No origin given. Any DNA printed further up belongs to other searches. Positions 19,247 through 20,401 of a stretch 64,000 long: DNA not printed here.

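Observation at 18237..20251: AcnX (phosphomevalonate dehydratase-type) small subunit fused to a Nudix hydrolase domain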

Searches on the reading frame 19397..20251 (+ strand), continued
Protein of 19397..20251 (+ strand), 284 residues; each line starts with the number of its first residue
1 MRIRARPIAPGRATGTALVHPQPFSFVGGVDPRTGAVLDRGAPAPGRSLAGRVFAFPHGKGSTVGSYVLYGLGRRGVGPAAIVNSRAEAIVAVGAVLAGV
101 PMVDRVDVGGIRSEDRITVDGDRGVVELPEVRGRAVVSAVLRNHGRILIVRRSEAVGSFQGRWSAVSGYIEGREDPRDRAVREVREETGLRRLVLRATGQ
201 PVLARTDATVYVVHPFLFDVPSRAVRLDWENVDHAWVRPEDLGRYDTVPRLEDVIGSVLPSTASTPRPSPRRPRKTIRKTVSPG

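Call 93: search_protein_families(library=pfam, proteins=[L068:3609-4598:+, L068:4651-5652:+, L068:8966-10114:+, L068:10111-11205:+, L068:6825-7628:-, L061:10942-12591:+, L061:6162-7571:+, L061:12969-15587:-, L061:15723-16919:-, L066:6861-8468:-], max_evalue=0.001)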
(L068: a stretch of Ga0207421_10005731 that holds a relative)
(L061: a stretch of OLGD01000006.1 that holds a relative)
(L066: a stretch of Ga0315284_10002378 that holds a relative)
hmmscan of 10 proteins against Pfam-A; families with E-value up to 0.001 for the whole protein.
L068:3609-4598:+ (329 aa): 1 family
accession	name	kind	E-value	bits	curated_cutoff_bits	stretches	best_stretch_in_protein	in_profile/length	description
PF01008.23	IF-2B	-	2.3e-78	263.7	22.4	1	54-321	2-279/280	Initiation factor 2 subunit family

L068:4651-5652:+ (333 aa): 2 families
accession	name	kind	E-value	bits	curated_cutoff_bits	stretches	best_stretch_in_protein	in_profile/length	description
PF12705.13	PDDEXK_1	-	3e-13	50.7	22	1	201-326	105-246/247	PD-(D/E)XK nuclease superfamily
PF01930.23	Cas_Cas4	-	1.7e-12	48.2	22.7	1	187-327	27-159/160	Domain of unknown function DUF83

L068:8966-10114:+ (382 aa): 1 family
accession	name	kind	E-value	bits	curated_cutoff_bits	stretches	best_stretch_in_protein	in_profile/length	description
PF02547.20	Queuosine_synth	-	2.8e-125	418.2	25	1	50-379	1-322/322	Queuosine biosynthesis protein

L068:10111-11205:+ (364 aa): 1 family
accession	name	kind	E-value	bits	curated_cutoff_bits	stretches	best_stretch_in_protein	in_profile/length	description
PF01702.25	TGT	-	1.1e-135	452.8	26.3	1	13-362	2-356/357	Queuine tRNA-ribosyltransferase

L068:6825-7628:- (267 aa): 2 families
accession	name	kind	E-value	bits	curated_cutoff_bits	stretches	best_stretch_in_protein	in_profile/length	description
PF02535.28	Zip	-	2.5e-22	80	35.1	2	124-258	176-318/323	ZIP Zinc transporter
PF13886.12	TM7S3_TM198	-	0.00069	19.8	29.2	1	25-112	52-134/199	TM7S3/TM198-like domain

L061:10942-12591:+ (549 aa): 4 families
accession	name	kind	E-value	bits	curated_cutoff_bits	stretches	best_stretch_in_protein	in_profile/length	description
PF07690.21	MFS_1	-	1.3e-59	202.4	33.4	1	28-420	1-347/347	Major Facilitator Superfamily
PF06609.19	TRI12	-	9.6e-12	44.6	23.2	1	44-439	65-477/599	Fungal trichothecene efflux pump (TRI12)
PF00083.30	Sugar_tr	-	8e-11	41.9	22.3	1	58-192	47-187/452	Sugar (and other) transporter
PF05977.19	MFS_3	-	0.00014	20.9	27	1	76-198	64-190/524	Transmembrane secretion effector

L061:6162-7571:+ (469 aa): 2 families
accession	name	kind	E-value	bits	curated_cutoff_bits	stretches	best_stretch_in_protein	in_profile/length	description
PF02127.20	Peptidase_M18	-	5.2e-84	283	24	1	50-468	4-432/432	Aminopeptidase I zinc metalloprotease (M18)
PF05343.19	Peptidase_M42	-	0.0001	21.9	23.2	0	389-458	221-287/292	M42 glutamyl aminopeptidase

L061:12969-15587:- (872 aa): 2 families
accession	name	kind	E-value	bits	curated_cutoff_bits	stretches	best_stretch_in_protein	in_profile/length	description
PF00330.25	Aconitase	-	4.9e-163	543.8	28.7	1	73-545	13-463/463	Aconitase family (aconitate hydratase)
PF00694.25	Aconitase_C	-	9.1e-43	146.2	22.8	1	673-800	3-130/131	Aconitase C-terminal domain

L061:15723-16919:- (398 aa): 1 family
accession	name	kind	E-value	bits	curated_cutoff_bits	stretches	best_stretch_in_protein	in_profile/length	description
PF01145.31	Band_7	-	1.3e-41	143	23.6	1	65-236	1-176/176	SPFH domain / Band 7 family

L066:6861-8468:- (535 aa): 0 families
